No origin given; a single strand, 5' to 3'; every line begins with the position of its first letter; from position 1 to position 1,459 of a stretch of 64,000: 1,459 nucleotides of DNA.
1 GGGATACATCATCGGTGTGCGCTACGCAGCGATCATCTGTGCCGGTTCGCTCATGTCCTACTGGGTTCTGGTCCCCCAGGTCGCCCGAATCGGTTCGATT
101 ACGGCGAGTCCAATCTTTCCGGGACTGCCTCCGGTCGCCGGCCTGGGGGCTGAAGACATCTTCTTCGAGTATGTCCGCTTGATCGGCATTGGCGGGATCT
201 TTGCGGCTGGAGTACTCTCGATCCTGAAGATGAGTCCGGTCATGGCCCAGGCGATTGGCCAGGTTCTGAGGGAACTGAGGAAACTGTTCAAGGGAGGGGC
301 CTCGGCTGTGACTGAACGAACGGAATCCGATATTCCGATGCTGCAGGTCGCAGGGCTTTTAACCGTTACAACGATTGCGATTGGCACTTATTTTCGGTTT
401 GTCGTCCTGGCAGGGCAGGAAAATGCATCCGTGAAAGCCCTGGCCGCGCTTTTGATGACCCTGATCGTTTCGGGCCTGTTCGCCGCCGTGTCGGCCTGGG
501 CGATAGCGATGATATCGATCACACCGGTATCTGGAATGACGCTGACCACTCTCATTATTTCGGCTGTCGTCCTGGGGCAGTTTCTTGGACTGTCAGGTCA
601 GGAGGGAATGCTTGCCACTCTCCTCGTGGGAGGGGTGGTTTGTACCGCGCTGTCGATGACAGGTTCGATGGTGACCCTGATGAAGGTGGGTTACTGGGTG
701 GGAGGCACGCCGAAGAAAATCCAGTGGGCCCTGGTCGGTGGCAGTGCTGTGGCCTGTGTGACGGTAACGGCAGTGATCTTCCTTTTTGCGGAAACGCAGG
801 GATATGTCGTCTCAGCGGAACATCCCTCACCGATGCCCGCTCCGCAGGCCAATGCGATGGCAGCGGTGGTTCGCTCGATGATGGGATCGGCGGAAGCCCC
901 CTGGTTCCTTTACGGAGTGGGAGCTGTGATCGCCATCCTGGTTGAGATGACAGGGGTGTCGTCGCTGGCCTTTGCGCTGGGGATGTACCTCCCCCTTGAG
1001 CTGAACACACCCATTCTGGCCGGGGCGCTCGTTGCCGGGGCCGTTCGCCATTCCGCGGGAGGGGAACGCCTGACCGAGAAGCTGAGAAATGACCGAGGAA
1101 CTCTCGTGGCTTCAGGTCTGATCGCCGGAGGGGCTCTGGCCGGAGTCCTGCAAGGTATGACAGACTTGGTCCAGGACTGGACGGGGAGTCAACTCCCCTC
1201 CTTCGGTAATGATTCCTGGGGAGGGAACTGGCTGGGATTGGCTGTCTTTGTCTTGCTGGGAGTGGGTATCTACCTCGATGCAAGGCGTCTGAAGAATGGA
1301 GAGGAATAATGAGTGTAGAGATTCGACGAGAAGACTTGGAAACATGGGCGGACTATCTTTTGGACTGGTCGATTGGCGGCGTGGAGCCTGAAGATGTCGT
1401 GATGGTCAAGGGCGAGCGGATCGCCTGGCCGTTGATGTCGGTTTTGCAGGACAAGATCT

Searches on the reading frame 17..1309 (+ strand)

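Call 23: search_protein_families(library=pfam, proteins=[window:17-1309:+], max_evalue=0.00001)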
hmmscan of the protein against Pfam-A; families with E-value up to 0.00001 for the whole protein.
window:17-1309:+ (430 aa): 1 family
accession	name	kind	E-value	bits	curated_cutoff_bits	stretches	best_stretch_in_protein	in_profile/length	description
PF03169.20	OPT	-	1.8e-44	152.9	25.8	1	3-378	234-618/623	OPT oligopeptide transporter protein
